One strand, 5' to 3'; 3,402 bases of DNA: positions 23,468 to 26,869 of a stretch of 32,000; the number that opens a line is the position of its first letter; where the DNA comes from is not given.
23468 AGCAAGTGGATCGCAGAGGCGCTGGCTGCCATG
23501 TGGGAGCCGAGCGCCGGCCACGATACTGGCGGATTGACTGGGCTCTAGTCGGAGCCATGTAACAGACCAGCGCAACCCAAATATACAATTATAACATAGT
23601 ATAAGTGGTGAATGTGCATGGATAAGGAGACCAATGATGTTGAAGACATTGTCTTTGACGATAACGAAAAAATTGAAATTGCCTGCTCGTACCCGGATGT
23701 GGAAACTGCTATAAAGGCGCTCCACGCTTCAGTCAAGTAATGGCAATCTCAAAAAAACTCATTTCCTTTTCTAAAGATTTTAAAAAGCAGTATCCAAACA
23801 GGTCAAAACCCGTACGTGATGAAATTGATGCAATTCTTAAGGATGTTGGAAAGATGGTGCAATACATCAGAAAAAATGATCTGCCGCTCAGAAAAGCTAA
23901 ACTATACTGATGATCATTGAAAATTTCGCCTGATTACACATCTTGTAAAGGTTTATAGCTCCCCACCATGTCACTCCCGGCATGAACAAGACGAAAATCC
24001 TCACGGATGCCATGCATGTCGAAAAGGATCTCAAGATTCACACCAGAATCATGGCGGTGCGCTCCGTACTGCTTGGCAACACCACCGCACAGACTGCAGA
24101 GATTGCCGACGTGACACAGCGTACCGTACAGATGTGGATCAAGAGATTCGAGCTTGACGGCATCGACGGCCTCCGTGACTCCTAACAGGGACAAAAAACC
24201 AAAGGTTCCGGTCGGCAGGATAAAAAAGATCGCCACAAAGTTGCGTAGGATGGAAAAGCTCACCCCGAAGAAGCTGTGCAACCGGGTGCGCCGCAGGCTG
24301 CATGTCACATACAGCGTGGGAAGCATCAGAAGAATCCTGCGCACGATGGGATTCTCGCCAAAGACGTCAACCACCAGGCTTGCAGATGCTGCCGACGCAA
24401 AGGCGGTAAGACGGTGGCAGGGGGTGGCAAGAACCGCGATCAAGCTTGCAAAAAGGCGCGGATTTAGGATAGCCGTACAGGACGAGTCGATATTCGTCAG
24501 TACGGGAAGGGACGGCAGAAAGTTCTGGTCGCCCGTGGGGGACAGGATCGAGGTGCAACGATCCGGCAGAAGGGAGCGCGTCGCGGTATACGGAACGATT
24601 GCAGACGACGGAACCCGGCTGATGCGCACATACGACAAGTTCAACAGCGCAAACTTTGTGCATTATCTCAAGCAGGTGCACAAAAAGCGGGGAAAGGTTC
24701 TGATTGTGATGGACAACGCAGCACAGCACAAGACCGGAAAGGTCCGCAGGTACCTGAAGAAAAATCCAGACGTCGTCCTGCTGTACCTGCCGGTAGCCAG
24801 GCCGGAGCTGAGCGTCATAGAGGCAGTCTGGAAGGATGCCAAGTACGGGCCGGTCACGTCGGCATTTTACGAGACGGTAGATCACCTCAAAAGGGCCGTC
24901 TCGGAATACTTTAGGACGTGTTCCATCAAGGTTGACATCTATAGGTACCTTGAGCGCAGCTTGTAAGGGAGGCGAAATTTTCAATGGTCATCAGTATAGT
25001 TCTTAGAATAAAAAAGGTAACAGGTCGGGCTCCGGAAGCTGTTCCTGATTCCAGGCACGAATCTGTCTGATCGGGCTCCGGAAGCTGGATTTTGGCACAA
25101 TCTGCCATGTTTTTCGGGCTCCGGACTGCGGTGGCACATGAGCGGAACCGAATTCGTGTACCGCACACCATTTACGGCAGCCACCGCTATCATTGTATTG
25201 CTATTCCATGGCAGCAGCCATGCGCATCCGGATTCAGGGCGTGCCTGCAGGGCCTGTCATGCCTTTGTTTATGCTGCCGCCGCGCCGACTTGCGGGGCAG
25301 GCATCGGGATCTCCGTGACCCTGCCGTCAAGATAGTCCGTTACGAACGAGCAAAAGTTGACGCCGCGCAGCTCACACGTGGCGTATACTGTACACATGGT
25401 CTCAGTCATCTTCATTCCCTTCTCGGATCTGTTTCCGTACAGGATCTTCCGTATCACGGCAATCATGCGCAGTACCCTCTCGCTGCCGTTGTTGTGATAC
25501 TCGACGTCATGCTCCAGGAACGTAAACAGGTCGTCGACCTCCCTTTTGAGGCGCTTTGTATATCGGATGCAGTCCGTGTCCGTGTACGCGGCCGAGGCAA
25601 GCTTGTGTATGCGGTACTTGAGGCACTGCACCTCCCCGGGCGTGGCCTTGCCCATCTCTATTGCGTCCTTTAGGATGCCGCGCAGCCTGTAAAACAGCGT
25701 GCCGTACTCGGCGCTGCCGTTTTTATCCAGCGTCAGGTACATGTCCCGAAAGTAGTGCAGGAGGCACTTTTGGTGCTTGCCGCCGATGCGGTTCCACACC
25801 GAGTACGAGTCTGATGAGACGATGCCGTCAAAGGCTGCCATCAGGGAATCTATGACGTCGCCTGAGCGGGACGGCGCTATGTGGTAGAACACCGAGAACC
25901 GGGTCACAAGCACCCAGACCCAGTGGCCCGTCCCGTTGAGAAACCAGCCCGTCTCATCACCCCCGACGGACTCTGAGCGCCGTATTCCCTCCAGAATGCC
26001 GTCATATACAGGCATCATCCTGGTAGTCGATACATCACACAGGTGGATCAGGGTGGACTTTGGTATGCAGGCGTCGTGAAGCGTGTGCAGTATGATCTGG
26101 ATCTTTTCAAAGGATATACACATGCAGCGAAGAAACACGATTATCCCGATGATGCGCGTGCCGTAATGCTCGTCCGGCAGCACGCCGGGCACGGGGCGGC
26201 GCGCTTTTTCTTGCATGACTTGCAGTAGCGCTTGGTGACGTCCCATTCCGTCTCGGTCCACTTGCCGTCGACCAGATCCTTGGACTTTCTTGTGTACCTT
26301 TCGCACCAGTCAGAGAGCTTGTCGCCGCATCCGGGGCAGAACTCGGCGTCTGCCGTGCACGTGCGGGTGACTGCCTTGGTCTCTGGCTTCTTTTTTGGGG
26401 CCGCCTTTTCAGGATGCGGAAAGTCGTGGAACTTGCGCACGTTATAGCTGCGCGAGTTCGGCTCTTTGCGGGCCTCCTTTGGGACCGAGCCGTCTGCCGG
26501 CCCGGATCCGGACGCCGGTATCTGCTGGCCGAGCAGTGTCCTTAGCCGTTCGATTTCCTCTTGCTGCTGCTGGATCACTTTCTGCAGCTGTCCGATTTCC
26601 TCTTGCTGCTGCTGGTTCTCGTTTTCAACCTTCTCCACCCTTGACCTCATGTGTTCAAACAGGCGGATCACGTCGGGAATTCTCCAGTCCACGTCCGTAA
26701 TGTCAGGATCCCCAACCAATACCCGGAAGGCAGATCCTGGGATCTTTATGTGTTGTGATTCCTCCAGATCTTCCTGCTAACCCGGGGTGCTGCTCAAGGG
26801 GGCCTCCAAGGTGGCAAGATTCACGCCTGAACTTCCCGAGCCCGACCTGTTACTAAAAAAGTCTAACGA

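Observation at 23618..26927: Small overlapping two-gene cassette split by successive IS630 and IS66 insertions, rebuildable in frame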

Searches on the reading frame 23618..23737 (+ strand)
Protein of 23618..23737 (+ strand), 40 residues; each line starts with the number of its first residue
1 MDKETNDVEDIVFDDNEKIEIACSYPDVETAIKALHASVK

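Call 7: search_protein_families(library=pfam, proteins=[window:23618-23737:+], max_evalue=1)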
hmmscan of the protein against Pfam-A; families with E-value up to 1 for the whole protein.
seq(40 aa): 3 families
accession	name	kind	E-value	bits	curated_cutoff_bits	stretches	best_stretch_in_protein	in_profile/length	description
PF18121.7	TFA2_Winged_2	-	0.07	13.3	26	1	22-38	24-40/60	TFA2 Winged helix domain 2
PF20559.3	DUF6770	-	0.12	11.2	27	1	1-23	70-92/520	Family of unknown function (DUF6770)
PF18097.6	Vta1_C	-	0.14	12.2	26.3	1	25-38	20-33/38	Vta1 C-terminal domain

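Call 20: find_homologous_proteins(query=window:23618-23737:+, max_evalue=10)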
Query seq(40 aa) (40 aa): 12 proteins with E <= 10 among 12 candidates.
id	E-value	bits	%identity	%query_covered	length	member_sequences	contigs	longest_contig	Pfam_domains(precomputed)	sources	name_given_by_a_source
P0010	4.9e-18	79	100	100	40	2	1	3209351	-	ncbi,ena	-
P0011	2.9e-14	68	90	100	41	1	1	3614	-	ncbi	-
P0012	7.0e-13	64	91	88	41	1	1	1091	-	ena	-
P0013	8.4e-13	63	89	93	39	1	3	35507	-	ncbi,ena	-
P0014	5.2e-11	58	74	95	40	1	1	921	-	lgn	-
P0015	6.3e-11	58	85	85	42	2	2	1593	-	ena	-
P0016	1.3e-10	57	88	83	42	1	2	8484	-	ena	-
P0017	1.3e-10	57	81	93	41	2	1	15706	-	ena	-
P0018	3.3e-10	56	79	93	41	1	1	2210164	-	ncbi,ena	-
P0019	5.5e-10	55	79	83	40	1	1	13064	-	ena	-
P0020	1.5e-9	54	77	88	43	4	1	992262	-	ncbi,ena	-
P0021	5.2e-9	52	84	80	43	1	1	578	-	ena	-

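Call 21: search_protein_families(library=padloc, proteins=[window:23618-23737:+], max_evalue=10)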
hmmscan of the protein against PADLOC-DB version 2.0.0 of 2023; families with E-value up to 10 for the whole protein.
seq(40 aa): 0 families
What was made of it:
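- On Type II toxin-antitoxin, RelE/ParE superfamily: PADLOC gave none (call 21).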

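Call 22: search_protein_families(library=phrogs, proteins=[window:23618-23737:+], max_evalue=10)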
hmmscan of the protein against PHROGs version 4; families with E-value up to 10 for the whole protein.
seq(40 aa): 0 families

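Call 23: find_encoding_contigs(protein=P0013, flank=6000, max_places=3)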
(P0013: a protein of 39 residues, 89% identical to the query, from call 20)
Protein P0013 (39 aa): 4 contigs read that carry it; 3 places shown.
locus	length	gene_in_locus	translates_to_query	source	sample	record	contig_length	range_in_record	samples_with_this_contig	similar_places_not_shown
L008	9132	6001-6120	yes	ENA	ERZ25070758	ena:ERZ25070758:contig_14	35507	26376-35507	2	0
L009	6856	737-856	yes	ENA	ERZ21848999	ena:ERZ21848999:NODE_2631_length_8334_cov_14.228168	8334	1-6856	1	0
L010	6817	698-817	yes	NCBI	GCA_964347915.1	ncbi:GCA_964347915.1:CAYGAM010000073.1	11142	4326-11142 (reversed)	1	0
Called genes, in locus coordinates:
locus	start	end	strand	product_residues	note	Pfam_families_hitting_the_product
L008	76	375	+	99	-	-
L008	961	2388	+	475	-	PF00478:IMPDH, PF00571:CBS, PF03060:NMO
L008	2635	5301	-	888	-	PF01060:TTR-52 (faint), PF10670:DUF4198 (weak), PF16640:Big_3_5 (weak)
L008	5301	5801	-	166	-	PF16640:Big_3_5 (weak)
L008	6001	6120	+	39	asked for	-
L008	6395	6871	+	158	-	-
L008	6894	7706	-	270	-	PF00800:PDT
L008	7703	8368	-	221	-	PF14382:ECR1_N (weak)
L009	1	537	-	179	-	?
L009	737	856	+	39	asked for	-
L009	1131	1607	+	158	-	-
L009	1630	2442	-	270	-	PF00800:PDT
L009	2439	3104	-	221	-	PF14382:ECR1_N (weak)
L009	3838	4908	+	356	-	PF08240:ADH_N, PF00107:ADH_zinc_N, PF13602:ADH_zinc_N_2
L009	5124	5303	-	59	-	-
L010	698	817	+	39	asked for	-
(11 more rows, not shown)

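Call 24: find_encoding_contigs(protein=P0020, flank=6000, max_places=3)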
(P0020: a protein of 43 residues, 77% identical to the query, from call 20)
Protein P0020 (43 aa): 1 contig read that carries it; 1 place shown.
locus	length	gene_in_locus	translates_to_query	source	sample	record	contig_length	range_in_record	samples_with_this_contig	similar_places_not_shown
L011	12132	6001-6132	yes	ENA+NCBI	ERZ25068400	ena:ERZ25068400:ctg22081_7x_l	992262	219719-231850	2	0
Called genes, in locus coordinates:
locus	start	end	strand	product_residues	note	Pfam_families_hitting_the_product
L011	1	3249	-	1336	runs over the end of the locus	PF13517:FG-GAP_3 (weak), PF01839:FG-GAP, PF13517:FG-GAP_3 (weak), PF01839:FG-GAP, PF13517:FG-GAP_3 (weak), PF01839:FG-GAP, PF13517:FG-GAP_3, PF01839:FG-GAP, +3 more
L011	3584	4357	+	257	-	PF00004:AAA (weak), PF07726:AAA_3, PF07728:AAA_5, PF13173:AAA_14 (weak), PF08406:CbbQ_C (weak)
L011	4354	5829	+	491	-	-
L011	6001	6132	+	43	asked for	-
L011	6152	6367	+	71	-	-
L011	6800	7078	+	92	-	PF04362:Iron_traffic (weak)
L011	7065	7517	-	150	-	-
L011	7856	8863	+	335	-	PF00288:GHMP_kinases_N, PF08544:GHMP_kinases_C (weak)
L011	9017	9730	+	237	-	PF01555:N6_N4_Mtase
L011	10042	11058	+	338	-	PF00709:Adenylsucc_synt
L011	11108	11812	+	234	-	PF00215:OMPdecase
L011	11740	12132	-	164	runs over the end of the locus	PF00293:NUDIX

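Call 25: find_encoding_contigs(protein=P0019, flank=6000, max_places=3)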
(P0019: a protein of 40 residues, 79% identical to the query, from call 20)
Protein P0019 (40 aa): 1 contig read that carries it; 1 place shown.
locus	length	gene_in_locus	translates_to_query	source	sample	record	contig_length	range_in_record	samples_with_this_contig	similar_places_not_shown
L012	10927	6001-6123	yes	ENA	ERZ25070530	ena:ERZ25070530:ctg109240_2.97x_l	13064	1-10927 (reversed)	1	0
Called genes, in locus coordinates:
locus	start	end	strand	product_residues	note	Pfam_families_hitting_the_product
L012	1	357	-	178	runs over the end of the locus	-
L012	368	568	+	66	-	-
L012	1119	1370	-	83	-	-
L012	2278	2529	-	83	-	-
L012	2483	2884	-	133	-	-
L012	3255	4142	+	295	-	PF00557:Peptidase_M24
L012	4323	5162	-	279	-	PF07431:DUF1512, PF23542:DUF1512_C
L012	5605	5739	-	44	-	-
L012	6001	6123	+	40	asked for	-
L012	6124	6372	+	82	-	-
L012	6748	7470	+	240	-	-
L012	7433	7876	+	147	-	-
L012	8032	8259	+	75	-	-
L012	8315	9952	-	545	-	-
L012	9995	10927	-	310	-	?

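Call 26: find_encoding_contigs(protein=P0016, flank=6000, max_places=3)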
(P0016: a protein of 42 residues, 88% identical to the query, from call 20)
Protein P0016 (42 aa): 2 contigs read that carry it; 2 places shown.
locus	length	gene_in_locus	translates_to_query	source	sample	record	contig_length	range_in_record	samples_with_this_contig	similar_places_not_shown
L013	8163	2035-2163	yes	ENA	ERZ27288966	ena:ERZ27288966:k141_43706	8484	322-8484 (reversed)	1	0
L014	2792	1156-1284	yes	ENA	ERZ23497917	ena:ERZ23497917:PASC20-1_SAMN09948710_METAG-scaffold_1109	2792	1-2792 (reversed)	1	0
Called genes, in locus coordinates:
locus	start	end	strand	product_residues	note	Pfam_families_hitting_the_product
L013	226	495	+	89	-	PF15919:HicB_lk_antitox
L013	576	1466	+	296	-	PF02661:Fic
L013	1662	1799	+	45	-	-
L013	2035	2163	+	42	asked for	-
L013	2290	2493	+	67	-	-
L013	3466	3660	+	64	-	-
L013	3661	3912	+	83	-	-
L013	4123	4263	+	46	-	-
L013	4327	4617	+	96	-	-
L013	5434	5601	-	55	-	-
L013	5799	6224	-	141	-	PF04014:MazE_antitoxin (faint)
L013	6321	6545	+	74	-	-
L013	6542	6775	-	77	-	-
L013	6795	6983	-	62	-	-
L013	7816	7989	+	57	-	-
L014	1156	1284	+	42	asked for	-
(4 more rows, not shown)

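Call 35: search_protein_families(library=pfam, proteins=[L012:6748-7470:+, L012:5605-5739:-, L011:4354-5829:+, L008:6395-6871:+, L013:2290-2493:+], max_evalue=0.1)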
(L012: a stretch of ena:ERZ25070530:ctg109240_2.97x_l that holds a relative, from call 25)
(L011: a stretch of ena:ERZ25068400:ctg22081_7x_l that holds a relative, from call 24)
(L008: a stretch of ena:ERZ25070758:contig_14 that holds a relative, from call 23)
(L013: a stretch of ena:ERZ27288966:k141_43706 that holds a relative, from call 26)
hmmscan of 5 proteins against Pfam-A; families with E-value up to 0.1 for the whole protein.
L012:6748-7470:+ (240 aa): 0 families

L012:5605-5739:- (44 aa): 0 families

L011:4354-5829:+ (491 aa): 1 family
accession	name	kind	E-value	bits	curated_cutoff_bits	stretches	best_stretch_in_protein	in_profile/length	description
PF00092.34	VWA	-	0.00023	21.9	23.8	1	319-456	1-145/174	von Willebrand factor type A domain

L008:6395-6871:+ (158 aa): 1 family
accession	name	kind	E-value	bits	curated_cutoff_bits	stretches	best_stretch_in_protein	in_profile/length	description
PF21088.3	MS_channel_1st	-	0.043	14.3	23.1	1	14-37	19-42/42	Mechanosensitive ion channel, transmembrane helices 2/3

L013:2290-2493:+ (67 aa): 0 families

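Call 53: find_related_loci(query=A5, collection=viral_contigs, flank=6000)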
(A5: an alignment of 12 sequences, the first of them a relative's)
Query A5 (40 aa) in viral_contigs; peptide patterns used: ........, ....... (x = any residue, [..] = any of these).
54 stretches matched a pattern, but none encodes a relative of the query by tblastn (E <= 1e-3).

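Call 54: find_related_loci(query=A5, collection=metagenome_contigs, flank=5000)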
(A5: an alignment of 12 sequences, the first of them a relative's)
Query A5 (40 aa) in metagenome_contigs; peptide patterns used: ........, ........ (x = any residue, [..] = any of these).
109 stretches matched a pattern; 3 encode a relative of the query (tblastn E <= 1e-3); 3 distinct loci.
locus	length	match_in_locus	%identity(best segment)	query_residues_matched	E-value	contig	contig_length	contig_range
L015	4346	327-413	83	8-36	1e-14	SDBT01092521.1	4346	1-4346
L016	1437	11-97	79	8-36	5e-14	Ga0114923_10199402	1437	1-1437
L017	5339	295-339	80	22-36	1e-5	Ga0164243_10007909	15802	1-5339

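Call 58: list_cluster_members(proteins=[P0010, P0005, P0007, P0020, P0013, P0025])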
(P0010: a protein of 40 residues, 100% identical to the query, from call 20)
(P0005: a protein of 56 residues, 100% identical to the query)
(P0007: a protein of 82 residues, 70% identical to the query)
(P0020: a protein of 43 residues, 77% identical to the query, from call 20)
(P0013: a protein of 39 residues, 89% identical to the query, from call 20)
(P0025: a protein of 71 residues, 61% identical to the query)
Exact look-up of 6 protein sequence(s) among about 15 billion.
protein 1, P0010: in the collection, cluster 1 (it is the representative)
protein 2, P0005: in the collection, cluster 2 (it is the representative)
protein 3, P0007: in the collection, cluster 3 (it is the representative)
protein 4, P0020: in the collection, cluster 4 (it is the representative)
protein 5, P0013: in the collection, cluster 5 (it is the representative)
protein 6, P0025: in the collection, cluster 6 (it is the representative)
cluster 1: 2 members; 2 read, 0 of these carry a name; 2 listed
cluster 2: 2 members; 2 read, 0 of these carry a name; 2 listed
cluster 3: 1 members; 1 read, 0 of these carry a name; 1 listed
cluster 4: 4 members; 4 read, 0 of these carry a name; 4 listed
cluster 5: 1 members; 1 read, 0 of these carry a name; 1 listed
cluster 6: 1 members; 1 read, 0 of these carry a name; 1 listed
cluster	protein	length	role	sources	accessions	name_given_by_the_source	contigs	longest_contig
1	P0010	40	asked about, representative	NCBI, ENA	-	-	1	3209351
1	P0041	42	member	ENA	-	-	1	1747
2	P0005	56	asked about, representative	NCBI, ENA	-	-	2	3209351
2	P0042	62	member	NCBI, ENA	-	-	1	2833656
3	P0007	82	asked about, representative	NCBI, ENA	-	-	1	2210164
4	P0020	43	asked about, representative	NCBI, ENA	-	-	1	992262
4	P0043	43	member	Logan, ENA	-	-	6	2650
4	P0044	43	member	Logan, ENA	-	-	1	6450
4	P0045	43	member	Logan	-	-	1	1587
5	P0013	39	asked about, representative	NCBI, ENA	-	-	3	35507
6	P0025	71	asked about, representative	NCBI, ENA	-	-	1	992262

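Call 62: search_protein_families(library=pfam, proteins=[L013:1662-1799:+], max_evalue=0.01)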
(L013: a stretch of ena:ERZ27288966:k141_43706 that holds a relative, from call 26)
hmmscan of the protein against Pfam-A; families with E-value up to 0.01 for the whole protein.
L013:1662-1799:+ (45 aa): 0 families

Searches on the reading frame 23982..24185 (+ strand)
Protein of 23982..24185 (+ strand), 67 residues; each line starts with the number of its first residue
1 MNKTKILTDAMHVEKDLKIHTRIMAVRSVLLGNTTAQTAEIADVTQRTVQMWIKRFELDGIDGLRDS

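Call 7: search_protein_families(library=pfam, proteins=[window:23982-24185:+], max_evalue=1)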
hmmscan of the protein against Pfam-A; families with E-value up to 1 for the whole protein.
window:23982-24185:+ (67 aa): 11 families
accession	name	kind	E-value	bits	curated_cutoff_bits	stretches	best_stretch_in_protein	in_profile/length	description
PF13384.12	HTH_23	-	1.7e-08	34.5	24.6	1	17-65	2-50/50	Homeodomain-like domain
PF13518.12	HTH_28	-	2.8e-08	34.1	25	1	25-66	5-46/52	Helix-turn-helix domain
PF13551.12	HTH_29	-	4.3e-08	33.6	28.1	1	22-66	1-46/64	Winged helix-turn helix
PF13011.12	LZ_Tnp_IS481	-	0.00018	22.2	22.2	1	19-66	11-59/85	leucine-zipper of insertion element IS481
PF13411.12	MerR_1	-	0.0035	17.8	21.6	1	35-58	3-26/69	MerR HTH family regulatory protein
PF13565.12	HTH_32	-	0.021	15.8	33.7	1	48-66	1-19/73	Homeodomain-like domain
PF06056.18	Terminase_5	-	0.046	14.1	20.3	1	34-64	15-45/58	Putative ATPase subunit of terminase (gpP-like)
PF08281.18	Sigma70_r4_2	-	0.096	12.8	25.7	1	28-55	22-49/54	Sigma-70, region 4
PF06834.16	TraU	-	0.097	12.5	26.5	1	19-54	152-187/306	TraU protein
PF12728.13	HTH_17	-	0.099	13.4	27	1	34-55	3-24/51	Helix-turn-helix domain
PF17906.7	HTH_48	-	0.13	12.8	24.1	0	44-57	34-47/50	HTH domain in Mos1 transposase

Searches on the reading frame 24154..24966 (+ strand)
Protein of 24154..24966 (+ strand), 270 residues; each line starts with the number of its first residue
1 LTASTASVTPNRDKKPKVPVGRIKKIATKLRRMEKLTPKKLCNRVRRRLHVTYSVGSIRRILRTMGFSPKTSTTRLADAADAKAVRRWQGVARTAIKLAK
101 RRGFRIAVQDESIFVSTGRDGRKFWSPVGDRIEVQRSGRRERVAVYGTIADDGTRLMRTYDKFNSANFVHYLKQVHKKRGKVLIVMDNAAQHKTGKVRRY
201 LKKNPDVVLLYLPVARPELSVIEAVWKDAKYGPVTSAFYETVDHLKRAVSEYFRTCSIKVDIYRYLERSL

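Call 7: search_protein_families(library=pfam, proteins=[window:24154-24966:+], max_evalue=1)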
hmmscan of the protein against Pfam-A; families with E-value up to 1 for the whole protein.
window:24154-24966:+ (270 aa): 3 families
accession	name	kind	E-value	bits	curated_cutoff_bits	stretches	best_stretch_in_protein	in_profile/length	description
PF13358.12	DDE_3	-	7.4e-23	81.5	28.6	1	106-245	2-145/146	DDE superfamily endonuclease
PF13592.12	HTH_33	-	2.5e-09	37.1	25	1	36-89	5-57/60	Winged helix-turn helix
PF13565.12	HTH_32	-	0.0059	17.6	33.7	1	12-62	23-73/73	Homeodomain-like domain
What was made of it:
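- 23905..24996 (+): IS630-family insertion sequence, 1,092 bp. The TA duplication is at 23903-04 and 24997-98, in a CTAG target. The transposase is split into 23982-24185 (HTH) and 24154-24966 (DDE_3), one frame apart. DDE_3 E=7e-23, HTH_23 and HTH_33 (call 7).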

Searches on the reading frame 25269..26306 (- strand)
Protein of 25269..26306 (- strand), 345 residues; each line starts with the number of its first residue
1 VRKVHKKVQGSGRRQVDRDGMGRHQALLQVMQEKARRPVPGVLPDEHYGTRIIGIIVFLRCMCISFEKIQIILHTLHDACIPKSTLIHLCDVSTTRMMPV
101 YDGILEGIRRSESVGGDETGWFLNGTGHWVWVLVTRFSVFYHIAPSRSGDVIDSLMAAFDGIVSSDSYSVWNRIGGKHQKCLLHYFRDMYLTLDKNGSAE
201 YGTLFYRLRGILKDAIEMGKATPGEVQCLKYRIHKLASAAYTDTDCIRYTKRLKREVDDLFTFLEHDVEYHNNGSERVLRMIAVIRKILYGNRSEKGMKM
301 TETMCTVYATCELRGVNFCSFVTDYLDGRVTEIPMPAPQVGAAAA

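Call 7: search_protein_families(library=pfam, proteins=[window:25269-26306:-], max_evalue=1)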
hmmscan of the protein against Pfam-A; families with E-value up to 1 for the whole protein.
window:25269-26306:- (345 aa): 1 family
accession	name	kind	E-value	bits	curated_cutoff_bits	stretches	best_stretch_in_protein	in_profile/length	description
PF03050.20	DDE_Tnp_IS66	-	4.1e-24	85.9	23.1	1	63-299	20-283/284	Transposase IS66 family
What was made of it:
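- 25017..26853 (-): IS66-family insertion sequence, 1,837 bp, carrying a transposase only (ISBst12-like layout). The transposase is split into 26719-26141 (coiled coil plus a weak, sub-threshold zf-IS66 match) and 26306-25269 (DDE_Tnp_IS66). The second copy of the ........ duplication is at 26854-26861. DDE_Tnp_IS66 E=4e-24; zf-IS66 E=0.002, below Pfam's cut-off (call 7).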

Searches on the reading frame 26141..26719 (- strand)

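Call 7: search_protein_families(library=pfam, proteins=[window:26141-26719:-], max_evalue=1)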
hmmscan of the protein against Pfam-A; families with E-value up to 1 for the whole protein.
window:26141-26719:- (192 aa): 21 families
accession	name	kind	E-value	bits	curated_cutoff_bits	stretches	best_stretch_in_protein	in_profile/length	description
PF04102.17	SlyX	-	6.9e-05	23.8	30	1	24-65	1-42/67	SlyX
PF13005.12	zf-IS66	-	0.0023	18.7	27.3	1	127-169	3-45/46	zinc-finger binding domain of transposase IS66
PF00261.25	Tropomyosin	-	0.0074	16.2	38.6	1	22-66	23-67/242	Tropomyosin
PF12773.13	DZR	-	0.0079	16.8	27.3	1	122-140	9-28/45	Double zinc ribbon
PF07160.18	SKA1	-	0.012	15.9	29.6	1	22-115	43-127/243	Spindle and kinetochore-associated protein 1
PF08702.15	Fib_alpha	-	0.024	15.3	29.9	1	22-67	84-129/143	Fibrinogen alpha/beta chain family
PF06005.17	ZapB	-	0.029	15.3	31.5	1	21-63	20-66/71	Cell division protein ZapB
PF10186.14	ATG14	-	0.03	13.9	33.2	1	21-65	64-108/347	Vacuolar sorting 38 and autophagy-related subunit 14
PF05859.17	Mis12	-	0.032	14.4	25.7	1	14-61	89-140/231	Mis12 protein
PF07889.17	DUF1664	-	0.033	14.7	34.6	1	6-59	67-120/124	Protein of unknown function (DUF1664)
PF05929.16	Phage_GPO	-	0.042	13.9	33.6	1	11-66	192-247/268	Phage capsid scaffolding protein (GPO) serine peptidase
PF17107.11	SesA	-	0.046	14.3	26.3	1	9-72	30-89/122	N-terminal domain on NACHT_NTPase and P-loop NTPases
PF13118.11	DUF3972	-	0.051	14.5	26.2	1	28-63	87-122/125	Protein of unknown function (DUF3972)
PF05010.19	TACC_C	-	0.068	13.3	29.9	1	24-64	6-46/201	Transforming acidic coiled-coil-containing protein (TACC), C-terminal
PF12709.12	Fungal_TACC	-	0.073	14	27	1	24-63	36-75/77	Fungal Transforming acidic coiled-coil (TACC) proteins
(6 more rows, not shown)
